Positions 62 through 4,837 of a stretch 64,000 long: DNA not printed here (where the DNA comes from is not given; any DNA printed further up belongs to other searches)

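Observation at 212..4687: Giant C25 peptidase with internal duplicated domain and C-terminal dockerin-like module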

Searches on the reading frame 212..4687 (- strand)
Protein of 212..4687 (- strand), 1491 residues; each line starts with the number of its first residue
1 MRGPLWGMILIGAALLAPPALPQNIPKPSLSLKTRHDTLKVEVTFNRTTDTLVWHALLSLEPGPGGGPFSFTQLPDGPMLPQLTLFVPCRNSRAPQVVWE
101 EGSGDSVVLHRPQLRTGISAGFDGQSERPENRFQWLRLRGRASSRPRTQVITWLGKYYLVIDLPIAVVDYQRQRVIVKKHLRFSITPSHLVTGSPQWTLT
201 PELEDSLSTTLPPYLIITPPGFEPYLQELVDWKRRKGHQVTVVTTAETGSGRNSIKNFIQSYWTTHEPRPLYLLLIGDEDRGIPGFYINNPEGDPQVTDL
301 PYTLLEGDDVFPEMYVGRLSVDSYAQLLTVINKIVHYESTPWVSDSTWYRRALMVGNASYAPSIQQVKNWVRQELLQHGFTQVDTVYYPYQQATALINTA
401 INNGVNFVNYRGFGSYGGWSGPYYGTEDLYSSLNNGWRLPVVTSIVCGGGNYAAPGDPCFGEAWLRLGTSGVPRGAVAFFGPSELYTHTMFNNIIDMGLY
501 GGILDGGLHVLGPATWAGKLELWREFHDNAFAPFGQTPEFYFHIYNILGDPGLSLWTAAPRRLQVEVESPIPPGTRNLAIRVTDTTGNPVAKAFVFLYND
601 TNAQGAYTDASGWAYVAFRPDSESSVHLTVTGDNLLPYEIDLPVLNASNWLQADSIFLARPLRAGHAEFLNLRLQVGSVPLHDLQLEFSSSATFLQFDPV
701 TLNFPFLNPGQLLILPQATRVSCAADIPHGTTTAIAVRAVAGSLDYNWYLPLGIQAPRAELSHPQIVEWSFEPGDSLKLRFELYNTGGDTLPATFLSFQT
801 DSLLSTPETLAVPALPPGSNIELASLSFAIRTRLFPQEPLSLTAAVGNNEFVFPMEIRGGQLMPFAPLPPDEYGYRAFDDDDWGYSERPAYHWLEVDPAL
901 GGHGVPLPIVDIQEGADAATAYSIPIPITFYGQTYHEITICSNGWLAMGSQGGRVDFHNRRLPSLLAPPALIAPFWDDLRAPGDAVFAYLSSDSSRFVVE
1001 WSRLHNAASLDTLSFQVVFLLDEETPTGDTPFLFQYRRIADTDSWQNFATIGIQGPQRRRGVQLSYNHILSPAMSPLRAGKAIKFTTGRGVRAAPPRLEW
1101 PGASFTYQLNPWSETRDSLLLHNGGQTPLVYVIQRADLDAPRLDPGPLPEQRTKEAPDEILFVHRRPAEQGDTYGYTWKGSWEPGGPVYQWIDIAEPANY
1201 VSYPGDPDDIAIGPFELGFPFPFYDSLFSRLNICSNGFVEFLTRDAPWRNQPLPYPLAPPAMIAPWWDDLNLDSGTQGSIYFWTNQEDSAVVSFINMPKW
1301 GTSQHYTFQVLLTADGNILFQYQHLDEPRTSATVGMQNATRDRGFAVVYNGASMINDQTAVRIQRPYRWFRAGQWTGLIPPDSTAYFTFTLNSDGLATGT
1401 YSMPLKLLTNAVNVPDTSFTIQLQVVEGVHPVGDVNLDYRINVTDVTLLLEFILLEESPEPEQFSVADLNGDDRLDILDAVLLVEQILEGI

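Call 4: search_protein_families(library=pfam, proteins=[window:212-4687:-], max_evalue=1)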
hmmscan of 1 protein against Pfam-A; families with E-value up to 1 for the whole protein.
window:212-4687:- (1491 aa): 8 families
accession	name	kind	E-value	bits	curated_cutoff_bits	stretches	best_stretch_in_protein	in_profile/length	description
PF01364.23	Peptidase_C25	-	7.7e-61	206.8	23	1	214-555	1-374/374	Peptidase family C25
PF00404.24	Dockerin_1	-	3.3e-08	34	22.9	1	1433-1488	2-57/57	Dockerin type I domain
PF06119.19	NIDO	-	1.1e-07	32.5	25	1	1231-1290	3-57/186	Nidogen-like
PF13620.12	CarboxypepD_reg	-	0.00027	21.7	32.3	1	580-639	4-63/82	Carboxypeptidase regulatory-like domain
PF02369.22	Big_1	-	0.00051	20.5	34.9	1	577-632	20-80/93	Bacterial Ig-like domain (group 1)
PF24107.1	DUF7382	-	0.0077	16.5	27.4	1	571-615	15-63/65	Domain of unknown function (DUF7382)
PF17789.7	MG4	-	0.19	12.4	24.7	1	578-631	18-74/95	Macroglobulin domain MG4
PF13590.11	DUF4136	-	0.25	12.2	32.8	1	364-427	35-95/152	Domain of unknown function (DUF4136)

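Call 5: search_protein_families(library=ncbifam, proteins=[window:212-4687:-], max_evalue=1)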
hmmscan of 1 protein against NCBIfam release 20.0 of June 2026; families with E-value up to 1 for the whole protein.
window:212-4687:- (1491 aa): 2 families
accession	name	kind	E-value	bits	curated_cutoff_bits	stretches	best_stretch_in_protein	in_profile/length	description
NF033707.1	T9SS_sortase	equivalog_domain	4.3e-13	47.8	420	2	315-466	497-659/1095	type IX secretion system sortase PorU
NF052324.1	PorU_rel_Nterm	equivalog_domain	8.4e-09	34.1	450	1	253-489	456-703/879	putative type IX secretion system sortase PorU2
